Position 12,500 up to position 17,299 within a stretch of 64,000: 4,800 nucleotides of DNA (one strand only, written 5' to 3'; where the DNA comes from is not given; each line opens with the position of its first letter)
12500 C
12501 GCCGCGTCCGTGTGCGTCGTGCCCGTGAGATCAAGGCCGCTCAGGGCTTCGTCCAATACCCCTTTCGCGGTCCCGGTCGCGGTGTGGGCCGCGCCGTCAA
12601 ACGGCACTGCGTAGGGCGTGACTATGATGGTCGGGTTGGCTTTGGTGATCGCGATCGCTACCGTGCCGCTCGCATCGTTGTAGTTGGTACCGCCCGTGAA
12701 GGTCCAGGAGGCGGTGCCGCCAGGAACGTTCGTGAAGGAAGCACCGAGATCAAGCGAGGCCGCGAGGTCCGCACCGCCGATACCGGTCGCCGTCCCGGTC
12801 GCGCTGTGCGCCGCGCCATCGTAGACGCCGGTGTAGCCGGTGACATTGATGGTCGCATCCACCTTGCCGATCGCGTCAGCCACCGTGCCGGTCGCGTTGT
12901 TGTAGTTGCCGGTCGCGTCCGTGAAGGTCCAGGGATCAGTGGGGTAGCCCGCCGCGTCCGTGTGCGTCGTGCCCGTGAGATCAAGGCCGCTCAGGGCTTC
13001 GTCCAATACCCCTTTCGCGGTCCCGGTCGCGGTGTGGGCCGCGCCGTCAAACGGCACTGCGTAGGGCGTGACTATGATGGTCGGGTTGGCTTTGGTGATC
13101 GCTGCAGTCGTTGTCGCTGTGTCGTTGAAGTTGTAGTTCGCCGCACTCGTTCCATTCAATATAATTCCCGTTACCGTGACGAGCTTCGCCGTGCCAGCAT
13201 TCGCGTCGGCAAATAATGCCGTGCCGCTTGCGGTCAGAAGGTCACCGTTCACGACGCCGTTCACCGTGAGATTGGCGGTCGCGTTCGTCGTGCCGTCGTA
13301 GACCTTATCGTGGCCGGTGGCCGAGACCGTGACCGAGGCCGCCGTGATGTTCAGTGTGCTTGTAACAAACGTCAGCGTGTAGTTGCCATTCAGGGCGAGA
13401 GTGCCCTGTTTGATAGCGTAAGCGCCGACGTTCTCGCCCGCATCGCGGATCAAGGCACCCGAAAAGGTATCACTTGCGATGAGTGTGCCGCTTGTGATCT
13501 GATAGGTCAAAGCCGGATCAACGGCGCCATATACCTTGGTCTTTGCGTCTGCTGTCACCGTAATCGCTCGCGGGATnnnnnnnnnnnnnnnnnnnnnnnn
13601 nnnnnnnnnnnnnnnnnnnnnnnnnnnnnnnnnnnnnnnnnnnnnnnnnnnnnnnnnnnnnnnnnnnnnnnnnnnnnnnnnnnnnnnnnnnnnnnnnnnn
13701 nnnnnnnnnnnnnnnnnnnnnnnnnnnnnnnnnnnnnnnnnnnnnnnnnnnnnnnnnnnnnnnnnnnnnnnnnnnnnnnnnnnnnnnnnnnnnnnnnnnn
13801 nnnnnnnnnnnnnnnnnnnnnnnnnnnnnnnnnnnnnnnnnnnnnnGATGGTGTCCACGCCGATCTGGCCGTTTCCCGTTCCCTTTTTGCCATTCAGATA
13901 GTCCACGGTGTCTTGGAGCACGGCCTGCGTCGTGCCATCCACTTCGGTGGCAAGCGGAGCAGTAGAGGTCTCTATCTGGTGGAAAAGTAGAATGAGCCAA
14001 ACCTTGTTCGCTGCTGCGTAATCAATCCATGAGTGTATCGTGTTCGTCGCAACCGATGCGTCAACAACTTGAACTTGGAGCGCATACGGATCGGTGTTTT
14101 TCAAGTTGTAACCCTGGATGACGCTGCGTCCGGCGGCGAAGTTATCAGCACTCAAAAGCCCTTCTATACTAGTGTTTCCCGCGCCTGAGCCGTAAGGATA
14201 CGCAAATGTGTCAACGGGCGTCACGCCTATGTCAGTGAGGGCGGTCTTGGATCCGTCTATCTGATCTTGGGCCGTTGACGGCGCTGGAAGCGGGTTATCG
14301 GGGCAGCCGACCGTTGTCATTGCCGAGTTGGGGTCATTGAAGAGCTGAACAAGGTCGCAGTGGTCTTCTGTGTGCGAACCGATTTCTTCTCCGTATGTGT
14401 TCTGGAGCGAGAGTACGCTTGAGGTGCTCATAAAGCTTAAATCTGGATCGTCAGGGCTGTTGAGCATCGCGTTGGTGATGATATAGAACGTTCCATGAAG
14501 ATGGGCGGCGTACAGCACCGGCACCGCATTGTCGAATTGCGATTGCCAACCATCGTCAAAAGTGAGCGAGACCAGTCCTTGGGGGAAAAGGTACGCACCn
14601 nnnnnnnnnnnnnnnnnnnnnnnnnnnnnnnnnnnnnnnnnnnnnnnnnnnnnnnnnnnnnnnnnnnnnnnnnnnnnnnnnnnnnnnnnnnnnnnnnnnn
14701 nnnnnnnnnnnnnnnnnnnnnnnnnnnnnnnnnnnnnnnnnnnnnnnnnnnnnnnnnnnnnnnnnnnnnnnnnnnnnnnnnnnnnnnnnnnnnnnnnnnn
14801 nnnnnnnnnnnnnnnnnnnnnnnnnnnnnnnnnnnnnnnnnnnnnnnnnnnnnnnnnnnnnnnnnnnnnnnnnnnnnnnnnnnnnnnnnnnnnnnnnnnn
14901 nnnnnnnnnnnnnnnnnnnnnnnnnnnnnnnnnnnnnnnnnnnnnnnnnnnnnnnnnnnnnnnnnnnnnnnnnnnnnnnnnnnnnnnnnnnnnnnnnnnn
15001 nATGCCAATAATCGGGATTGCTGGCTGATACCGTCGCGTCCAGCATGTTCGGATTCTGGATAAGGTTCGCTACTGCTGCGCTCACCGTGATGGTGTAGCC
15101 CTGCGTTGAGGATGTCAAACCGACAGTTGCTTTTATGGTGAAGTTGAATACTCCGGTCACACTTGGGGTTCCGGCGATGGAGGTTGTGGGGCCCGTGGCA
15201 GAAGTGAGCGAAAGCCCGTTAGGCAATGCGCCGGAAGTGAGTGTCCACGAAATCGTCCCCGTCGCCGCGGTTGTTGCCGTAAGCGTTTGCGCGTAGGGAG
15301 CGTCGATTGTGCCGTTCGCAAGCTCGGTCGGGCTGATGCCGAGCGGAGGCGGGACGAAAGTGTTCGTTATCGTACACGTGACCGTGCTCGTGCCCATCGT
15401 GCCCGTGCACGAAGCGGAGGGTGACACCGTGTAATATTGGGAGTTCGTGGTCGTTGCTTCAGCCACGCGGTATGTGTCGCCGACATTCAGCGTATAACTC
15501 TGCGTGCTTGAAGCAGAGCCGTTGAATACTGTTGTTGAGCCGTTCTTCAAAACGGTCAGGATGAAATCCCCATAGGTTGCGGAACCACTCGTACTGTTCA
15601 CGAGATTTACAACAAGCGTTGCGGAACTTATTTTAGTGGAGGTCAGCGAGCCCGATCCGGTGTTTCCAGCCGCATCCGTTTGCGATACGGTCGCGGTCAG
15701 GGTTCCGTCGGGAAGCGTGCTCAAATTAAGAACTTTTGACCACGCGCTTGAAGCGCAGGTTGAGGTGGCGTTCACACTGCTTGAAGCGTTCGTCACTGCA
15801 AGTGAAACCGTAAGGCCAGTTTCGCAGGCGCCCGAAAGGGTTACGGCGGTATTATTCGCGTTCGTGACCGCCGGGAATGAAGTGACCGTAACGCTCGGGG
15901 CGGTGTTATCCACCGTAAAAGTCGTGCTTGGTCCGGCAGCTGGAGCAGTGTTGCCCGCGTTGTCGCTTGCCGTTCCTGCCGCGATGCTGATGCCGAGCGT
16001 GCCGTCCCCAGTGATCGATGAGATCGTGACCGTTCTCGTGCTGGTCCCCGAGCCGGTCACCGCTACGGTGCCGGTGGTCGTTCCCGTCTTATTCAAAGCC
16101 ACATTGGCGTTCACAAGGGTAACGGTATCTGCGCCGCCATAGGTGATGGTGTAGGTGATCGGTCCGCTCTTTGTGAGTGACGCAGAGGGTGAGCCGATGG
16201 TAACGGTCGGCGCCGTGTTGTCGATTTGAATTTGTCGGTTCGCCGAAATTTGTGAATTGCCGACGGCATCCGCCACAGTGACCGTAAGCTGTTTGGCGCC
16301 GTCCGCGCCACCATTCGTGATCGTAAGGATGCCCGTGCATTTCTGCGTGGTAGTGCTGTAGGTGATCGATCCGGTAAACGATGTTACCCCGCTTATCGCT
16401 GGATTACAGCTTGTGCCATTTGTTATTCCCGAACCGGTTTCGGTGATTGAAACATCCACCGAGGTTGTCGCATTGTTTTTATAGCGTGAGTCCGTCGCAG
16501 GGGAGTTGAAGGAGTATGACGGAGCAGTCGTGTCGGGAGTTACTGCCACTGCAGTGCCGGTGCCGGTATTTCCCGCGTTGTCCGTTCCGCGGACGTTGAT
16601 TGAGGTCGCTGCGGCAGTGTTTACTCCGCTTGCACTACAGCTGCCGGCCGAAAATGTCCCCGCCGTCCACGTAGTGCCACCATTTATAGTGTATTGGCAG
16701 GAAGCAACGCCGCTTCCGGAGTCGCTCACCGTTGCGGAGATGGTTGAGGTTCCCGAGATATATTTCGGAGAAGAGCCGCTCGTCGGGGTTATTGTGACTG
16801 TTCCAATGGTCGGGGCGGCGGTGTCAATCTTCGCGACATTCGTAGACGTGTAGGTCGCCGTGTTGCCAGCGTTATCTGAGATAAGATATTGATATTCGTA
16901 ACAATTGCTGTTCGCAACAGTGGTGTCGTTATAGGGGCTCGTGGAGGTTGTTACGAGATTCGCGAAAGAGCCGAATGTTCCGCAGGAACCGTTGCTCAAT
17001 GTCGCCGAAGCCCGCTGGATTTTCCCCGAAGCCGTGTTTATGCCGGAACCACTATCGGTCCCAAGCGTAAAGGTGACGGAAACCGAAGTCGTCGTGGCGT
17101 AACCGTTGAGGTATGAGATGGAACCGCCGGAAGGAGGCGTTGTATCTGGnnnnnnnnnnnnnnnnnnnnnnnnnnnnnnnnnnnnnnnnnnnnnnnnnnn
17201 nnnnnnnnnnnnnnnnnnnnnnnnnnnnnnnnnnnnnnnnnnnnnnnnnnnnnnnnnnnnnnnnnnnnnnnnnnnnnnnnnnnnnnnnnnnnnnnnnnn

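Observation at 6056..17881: Giant (3,941 aa) wall-anchored multidomain adhesin-like protein with an embedded NodB deacetylase domain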

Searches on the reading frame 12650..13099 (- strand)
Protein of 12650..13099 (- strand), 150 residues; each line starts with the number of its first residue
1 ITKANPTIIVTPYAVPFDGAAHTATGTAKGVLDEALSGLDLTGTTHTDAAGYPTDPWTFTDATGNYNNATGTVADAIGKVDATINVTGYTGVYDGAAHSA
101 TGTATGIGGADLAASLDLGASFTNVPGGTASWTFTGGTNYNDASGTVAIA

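Call 60: search_protein_representatives(protein=window:12650-13099:-)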
Query: 150 residues. Proteins with E-value up to 0.001 (for the whole library): 2114; up to 1e-10: 1607; up to 1e-30: 637. The best 150 are listed.
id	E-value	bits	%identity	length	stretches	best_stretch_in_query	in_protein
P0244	0.0e+00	1378.2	54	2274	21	1-113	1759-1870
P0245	0.0e+00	1317.1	58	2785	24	62-149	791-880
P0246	0.0e+00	1313.3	50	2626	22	10-149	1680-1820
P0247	0.0e+00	1000.7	60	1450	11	1-118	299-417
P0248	7.3e-271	902.1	58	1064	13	1-111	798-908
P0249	2.0e-267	891.0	60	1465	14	65-149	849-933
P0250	2.3e-258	861.5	52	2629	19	7-118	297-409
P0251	5.7e-247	824.6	49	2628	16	2-149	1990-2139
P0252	4.2e-244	815.3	51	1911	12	3-139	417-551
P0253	5.0e-241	805.3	65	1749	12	56-149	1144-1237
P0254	1.2e-238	797.5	60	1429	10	1-109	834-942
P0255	3.8e-226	757.0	60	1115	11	56-149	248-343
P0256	7.9e-223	746.3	63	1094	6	2-149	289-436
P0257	1.3e-216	726.1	51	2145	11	7-149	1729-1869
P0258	6.3e-212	710.9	66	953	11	57-149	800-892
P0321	2.1e-120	414.0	53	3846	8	1-118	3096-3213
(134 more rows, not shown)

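Call 64: search_protein_families(library=pfam, proteins=[P0244, P0321, P0247], max_evalue=0.001)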
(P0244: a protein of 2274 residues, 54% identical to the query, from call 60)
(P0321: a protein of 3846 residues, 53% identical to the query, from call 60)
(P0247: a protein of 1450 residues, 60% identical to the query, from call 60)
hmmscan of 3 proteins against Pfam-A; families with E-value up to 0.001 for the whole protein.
P0244 (2274 aa): 2 families
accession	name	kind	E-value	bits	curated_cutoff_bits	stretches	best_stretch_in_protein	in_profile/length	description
PF16640.11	Big_3_5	-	7.4e-23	81.4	35.5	2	393-478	1-88/88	Bacterial Ig-like domain (group 3)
PF13060.11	DUF3921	-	0.00095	19.6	25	0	1518-1538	18-38/58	Protein of unknown function (DUF3921)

P0321 (3846 aa): 14 families
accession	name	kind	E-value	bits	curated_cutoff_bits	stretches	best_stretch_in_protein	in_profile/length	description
PF02369.22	Big_1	-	6e-69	228.6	34.9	7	678-772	2-93/93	Bacterial Ig-like domain (group 1)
PF09134.16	Invasin_D3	-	1.6e-56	189.3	33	7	675-774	2-98/98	Invasin, domain 3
PF13418.12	Kelch_4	-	1.2e-30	105.6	21.6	2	94-140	1-47/49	Galactose oxidase, central domain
PF18676.6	MBG_2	-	9.2e-30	103.5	25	4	3415-3488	1-70/72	MBG domain (YGX type)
PF01344.31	Kelch_1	-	1.4e-28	98.4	20.1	3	99-140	5-45/46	Kelch motif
PF16640.11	Big_3_5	-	2.4e-26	92.5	35.5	3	3502-3597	3-87/88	Bacterial Ig-like domain (group 3)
PF18657.6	YDG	-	4.6e-21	75.3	25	1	2851-2933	1-84/85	YDG domain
PF13964.12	Kelch_6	-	6.3e-15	55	25.3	1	95-142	2-48/50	Kelch motif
PF07646.21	Kelch_2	-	5.2e-12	45.5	21.3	0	97-140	3-47/48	Kelch motif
PF13415.12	Kelch_3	-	1.5e-09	38.2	22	1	106-151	2-47/48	Galactose oxidase, central domain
PF25210.1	Kelch_FKB95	-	1.1e-08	35.5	70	0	231-288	57-116/268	FKB95, Kelch-repeats domain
PF22073.2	Cep192_D4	-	2.2e-08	34.7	35.5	1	3601-3707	2-111/112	Cep192 domain 4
PF15780.11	ASH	-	5.6e-07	30.1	27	1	3605-3691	5-92/98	Abnormal spindle-like microcephaly-assoc'd, ASPM-SPD-2-Hydin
PF22544.2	HYDIN_VesB_CFA65-like_Ig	-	1.6e-06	28.7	25.5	1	3601-3703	1-97/100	HYDIN/CFA65/VesB-like, Ig-like domain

P0247 (1450 aa): 3 families
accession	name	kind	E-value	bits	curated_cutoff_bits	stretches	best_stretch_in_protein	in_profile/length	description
PF16640.11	Big_3_5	-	1.8e-40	137.8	35.5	3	1060-1149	4-87/88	Bacterial Ig-like domain (group 3)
PF18887.5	MBG_3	-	1e-07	32.3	25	0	151-197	1-47/72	MBG domain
PF13550.12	Phage-tail_3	-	0.00025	21.4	23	0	400-462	41-100/164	Putative phage tail protein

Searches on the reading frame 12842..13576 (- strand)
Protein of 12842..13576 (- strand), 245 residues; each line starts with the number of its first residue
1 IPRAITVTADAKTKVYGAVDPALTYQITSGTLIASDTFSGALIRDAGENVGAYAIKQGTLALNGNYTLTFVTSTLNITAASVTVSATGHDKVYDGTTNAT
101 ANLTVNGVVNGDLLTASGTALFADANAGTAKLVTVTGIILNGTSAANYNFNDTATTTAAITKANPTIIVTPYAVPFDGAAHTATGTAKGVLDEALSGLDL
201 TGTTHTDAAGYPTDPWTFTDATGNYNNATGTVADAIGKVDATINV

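Call 29: search_protein_families(library=pfam, proteins=[window:12842-13576:-], max_evalue=1)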
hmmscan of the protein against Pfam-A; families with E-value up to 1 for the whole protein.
window:12842-13576:- (245 aa): 2 families
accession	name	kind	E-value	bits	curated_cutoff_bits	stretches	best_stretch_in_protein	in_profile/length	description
PF18676.6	MBG_2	-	4.1e-21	75.8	25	2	5-75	1-71/72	MBG domain (YGX type)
PF18657.6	YDG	-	1.5e-16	60.8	25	1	80-154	3-84/85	YDG domain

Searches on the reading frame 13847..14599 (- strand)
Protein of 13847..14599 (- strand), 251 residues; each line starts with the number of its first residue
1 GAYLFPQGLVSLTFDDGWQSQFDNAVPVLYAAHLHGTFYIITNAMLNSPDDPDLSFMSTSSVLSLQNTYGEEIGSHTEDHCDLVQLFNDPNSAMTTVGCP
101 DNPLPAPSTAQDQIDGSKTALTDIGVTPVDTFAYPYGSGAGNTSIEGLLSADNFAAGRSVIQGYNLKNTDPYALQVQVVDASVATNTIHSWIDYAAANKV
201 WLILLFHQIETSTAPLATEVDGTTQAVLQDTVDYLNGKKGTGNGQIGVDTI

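Call 37: find_related_loci(query=A2, collection=genome_contigs, flank=10000)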
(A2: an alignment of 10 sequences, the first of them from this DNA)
Query A2 (251 aa) in genome_contigs; peptide patterns used: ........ (x = any residue, [..] = any of these).
146 stretches matched a pattern; 131 encode a relative of the query (tblastn E <= 1e-3); the best 80 are kept; 80 distinct loci.
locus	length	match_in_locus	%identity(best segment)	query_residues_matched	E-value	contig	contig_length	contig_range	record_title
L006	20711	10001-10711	58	4-251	2e-86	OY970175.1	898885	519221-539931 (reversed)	MAG: uncultured bacterium isolate MFD03726.bin.c.4 genome assembly, chromosome: 1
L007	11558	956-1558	42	5-236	7e-45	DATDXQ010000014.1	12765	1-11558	MAG TPA_asm: Candidatus Paceibacterota bacterium isolate SMAG_U8143 k141_1007352, whole genome shotgun sequence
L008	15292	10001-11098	43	7-239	1e-41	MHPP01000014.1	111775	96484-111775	MAG: Candidatus Staskawiczbacteria bacterium RIFOXYC1_FULL_38_18 rifoxyc1_full_scaffold_260, whole genome shotgun sequen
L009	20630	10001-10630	39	5-238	6e-40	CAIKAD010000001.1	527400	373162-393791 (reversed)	uncultured Candidatus Peregrinibacteria bacterium isolate LaPlata_bin-1026 genome assembly, contig: bin-1026:1/5, whole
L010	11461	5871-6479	41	4-213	2e-38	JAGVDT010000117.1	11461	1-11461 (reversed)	MAG: Candidatus Paceibacterota bacterium isolate WC_15 c_000000009723, whole genome shotgun sequence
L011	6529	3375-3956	33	9-235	2e-37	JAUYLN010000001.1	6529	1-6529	MAG: bacterium isolate C24_metabat.bin.36 C24_k141_567942, whole genome shotgun sequence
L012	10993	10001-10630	35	5-238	4e-36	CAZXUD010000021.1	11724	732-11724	MAG TPA_asm: uncultured Candidatus Peribacteria bacterium isolate binchicken_co105_49 genome assembly, contig: NODE_7002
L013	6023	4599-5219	33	5-238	1e-34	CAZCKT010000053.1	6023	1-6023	MAG TPA_asm: uncultured Candidatus Saccharibacteria bacterium isolate SRP298887_co1_119 genome assembly, contig: NODE_16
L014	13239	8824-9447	36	2-239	9e-35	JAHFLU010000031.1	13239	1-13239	MAG: bacterium isolate nzgw440 NODE_3053_length_13240_cov_5.527403, whole genome shotgun sequence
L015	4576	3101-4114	42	2-238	7e-33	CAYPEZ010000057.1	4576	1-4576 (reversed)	MAG TPA_asm: uncultured Candidatus Saccharibacteria bacterium isolate SRP257259_co1_388 genome assembly, contig: NODE_34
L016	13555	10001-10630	33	5-235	8e-33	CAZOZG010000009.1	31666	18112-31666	MAG TPA_asm: uncultured Candidatus Saccharibacteria bacterium isolate SRP273308_co1_18 genome assembly, contig: NODE_134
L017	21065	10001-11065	40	5-235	8e-32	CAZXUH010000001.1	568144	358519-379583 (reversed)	MAG TPA_asm: uncultured Candidatus Saccharibacteria bacterium isolate SRP292972_co3_33 genome assembly, contig: NODE_13_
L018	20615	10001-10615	33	8-237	7e-30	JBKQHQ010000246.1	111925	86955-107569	MAG: Xanthobacteraceae bacterium isolate BAr1A1B1C__bin_108 BAr1A1B1C_000000389687, whole genome shotgun sequence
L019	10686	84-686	32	5-236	4e-29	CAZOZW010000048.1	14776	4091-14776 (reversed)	MAG TPA_asm: uncultured Candidatus Peribacteria bacterium isolate SRP063590_co1_200 genome assembly, contig: NODE_4157_l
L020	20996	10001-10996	34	5-235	8e-29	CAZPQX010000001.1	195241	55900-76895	MAG TPA_asm: uncultured Candidatus Saccharibacteria bacterium isolate SRP292972_co1_63 genome assembly, contig: NODE_101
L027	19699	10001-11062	33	3-236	1e-26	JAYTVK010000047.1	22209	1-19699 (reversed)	MAG: Candidatus Lloydbacteria bacterium isolate GFS_5687 GFS_5687_46, whole genome shotgun sequence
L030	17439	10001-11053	32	5-235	6e-26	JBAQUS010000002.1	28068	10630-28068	MAG: Minisyncoccia bacterium isolate MFD03283_ilm_asm_bin6 k127_42280, whole genome shotgun sequence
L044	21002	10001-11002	33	4-210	1e-22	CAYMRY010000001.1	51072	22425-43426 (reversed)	MAG TPA_asm: uncultured Candidatus Saccharibacteria bacterium isolate SRP150892_co2_47 genome assembly, contig: NODE_713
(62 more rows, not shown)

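Call 40: search_protein_families(library=pfam, proteins=[L027:4790-11116:+, L030:5099-11110:+, L044:4664-11122:+, L017:7499-11122:+, L006:7766-10738:+], max_evalue=0.001)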
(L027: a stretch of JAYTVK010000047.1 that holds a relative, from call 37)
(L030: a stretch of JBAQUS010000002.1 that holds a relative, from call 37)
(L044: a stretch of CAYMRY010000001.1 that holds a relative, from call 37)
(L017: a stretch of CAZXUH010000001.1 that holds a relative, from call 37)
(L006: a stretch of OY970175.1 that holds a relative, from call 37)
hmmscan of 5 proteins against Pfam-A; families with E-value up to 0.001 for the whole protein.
L027:4790-11116:+ (2109 aa): 8 families
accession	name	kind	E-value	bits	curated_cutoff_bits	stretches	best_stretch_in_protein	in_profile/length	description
PF17957.7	Big_7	-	8.9e-65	215.7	24.1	5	1487-1555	1-70/70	Bacterial Ig domain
PF07995.17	GSDH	-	1.8e-53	182.4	25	1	58-408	4-322/332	Glucose / Sorbosone dehydrogenase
PF01522.26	Polysacc_deac_1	-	4.1e-21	75.6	23.1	2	1941-2014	48-121/124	Polysaccharide deacetylase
PF18911.6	PKD_4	-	2.3e-19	69.7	27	1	424-506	1-83/85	PKD domain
PF19077.6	Big_13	-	6.5e-12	46.3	27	1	1092-1123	69-100/102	Bacterial Ig-like domain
PF00801.26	PKD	-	4.6e-11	43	23.5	1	431-502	4-75/80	PKD domain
PF02018.23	CBM_4_9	-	7e-10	39.9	25.9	2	1230-1359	2-128/136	Carbohydrate binding domain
PF23500.1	DUF7133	-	4.9e-05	23.2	27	0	189-414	132-351/385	Domain of unknown function (DUF7133)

L030:5099-11110:+ (2004 aa): 7 families
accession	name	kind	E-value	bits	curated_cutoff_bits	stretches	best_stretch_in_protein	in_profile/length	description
PF17957.7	Big_7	-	2e-49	166.5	24.1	4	1025-1090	1-68/70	Bacterial Ig domain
PF07995.17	GSDH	-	3.8e-46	158.4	25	1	47-404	2-323/332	Glucose / Sorbosone dehydrogenase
PF01522.26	Polysacc_deac_1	-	2.6e-20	73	23.1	2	1828-1909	47-121/124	Polysaccharide deacetylase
PF18911.6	PKD_4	-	1.4e-19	70.3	27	1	419-503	1-85/85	PKD domain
PF00801.26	PKD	-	2e-09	37.8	23.5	1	424-495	2-73/80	PKD domain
PF23500.1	DUF7133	-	1.3e-08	35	27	1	180-407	132-349/385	Domain of unknown function (DUF7133)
PF19077.6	Big_13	-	0.00076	20.4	27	0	1410-1466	42-101/102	Bacterial Ig-like domain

L044:4664-11122:+ (2153 aa): 9 families
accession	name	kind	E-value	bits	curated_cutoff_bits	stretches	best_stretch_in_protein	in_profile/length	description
PF07995.17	GSDH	-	2.3e-52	178.8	25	1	48-396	4-323/332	Glucose / Sorbosone dehydrogenase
PF17957.7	Big_7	-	1.6e-40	138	24.1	3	1270-1335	1-68/70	Bacterial Ig domain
PF01522.26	Polysacc_deac_1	-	8.9e-22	77.8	23.1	2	1984-2057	48-121/124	Polysaccharide deacetylase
PF18911.6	PKD_4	-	9.2e-19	67.7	27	1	411-495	1-85/85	PKD domain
PF00801.26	PKD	-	1.8e-14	53.9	23.5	1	427-492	13-78/80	PKD domain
PF19077.6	Big_13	-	6.3e-14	52.7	27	0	1580-1619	62-102/102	Bacterial Ig-like domain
PF23500.1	DUF7133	-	7e-07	29.3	27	0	180-399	133-349/385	Domain of unknown function (DUF7133)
PF22352.2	K319L-like_PKD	-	1.4e-06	28.7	27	1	430-495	13-84/84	K319L-like, PKD domain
PF02018.23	CBM_4_9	-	7.4e-06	26.8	25.9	1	1629-1755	3-126/136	Carbohydrate binding domain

L017:7499-11122:+ (1208 aa): 3 families
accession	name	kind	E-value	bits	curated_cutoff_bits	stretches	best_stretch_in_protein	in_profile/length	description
PF17957.7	Big_7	-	2.1e-44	150.4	24.1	3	482-548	1-69/70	Bacterial Ig domain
PF01522.26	Polysacc_deac_1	-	5.3e-27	94.7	23.1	2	1034-1112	43-121/124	Polysaccharide deacetylase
PF19077.6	Big_13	-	5.3e-05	24.1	27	0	518-568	47-100/102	Bacterial Ig-like domain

L006:7766-10738:+ (991 aa): 2 families
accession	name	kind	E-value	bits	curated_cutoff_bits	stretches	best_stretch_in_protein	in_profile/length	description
PF01522.26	Polysacc_deac_1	-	5e-16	59.2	23.1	1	749-874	6-112/124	Polysaccharide deacetylase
PF05345.18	He_PIG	-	1.1e-14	55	24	2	178-263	4-95/96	Putative Ig domain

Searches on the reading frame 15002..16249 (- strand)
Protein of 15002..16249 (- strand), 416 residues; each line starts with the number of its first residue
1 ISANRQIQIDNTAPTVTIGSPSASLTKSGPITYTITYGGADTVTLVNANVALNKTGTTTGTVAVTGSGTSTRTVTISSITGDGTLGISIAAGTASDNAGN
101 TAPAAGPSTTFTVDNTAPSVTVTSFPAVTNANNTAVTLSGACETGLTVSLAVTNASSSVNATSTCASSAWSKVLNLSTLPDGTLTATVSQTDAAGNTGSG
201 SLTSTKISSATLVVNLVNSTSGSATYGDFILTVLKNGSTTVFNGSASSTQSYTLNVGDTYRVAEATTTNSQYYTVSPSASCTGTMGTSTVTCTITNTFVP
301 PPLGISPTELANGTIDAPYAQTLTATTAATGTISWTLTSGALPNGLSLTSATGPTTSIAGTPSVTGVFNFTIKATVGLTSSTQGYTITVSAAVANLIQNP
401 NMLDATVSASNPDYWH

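Call 29: search_protein_families(library=pfam, proteins=[window:15002-16249:-], max_evalue=1)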
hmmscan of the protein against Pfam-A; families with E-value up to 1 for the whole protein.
window:15002-16249:- (416 aa): 3 families
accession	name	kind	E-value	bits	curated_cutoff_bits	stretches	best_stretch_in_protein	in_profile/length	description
PF05345.18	He_PIG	-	3.2e-08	34.3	24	1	302-390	2-96/96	Putative Ig domain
PF19077.6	Big_13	-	0.00019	22.3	27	1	128-203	23-96/102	Bacterial Ig-like domain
PF13750.12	Big_3_3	-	0.13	12.4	27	1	93-136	22-62/157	Bacterial Ig-like domain (group 3)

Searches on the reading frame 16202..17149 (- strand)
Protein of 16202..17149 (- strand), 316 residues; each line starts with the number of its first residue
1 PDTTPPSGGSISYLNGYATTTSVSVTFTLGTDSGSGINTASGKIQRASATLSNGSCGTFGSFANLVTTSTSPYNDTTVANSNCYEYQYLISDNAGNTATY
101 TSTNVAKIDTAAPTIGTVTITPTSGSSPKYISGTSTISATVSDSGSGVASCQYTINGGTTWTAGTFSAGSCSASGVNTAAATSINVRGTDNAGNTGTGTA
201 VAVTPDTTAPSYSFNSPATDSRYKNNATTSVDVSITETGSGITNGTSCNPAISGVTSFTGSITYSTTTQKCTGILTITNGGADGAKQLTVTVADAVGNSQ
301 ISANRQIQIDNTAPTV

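Call 29: search_protein_families(library=pfam, proteins=[window:16202-17149:-], max_evalue=1)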
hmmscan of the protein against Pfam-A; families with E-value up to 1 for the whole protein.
window:16202-17149:- (316 aa): 3 families
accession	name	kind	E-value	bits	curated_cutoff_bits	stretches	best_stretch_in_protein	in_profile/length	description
PF19077.6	Big_13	-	0.00012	23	27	1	252-311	40-102/102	Bacterial Ig-like domain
PF12245.14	Big_3_2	-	0.032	14.9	23.3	1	28-105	38-118/122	Bacterial Ig-like domain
PF02012.26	BNR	-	0.16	12.5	27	0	152-162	1-11/12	BNR/Asp-box repeat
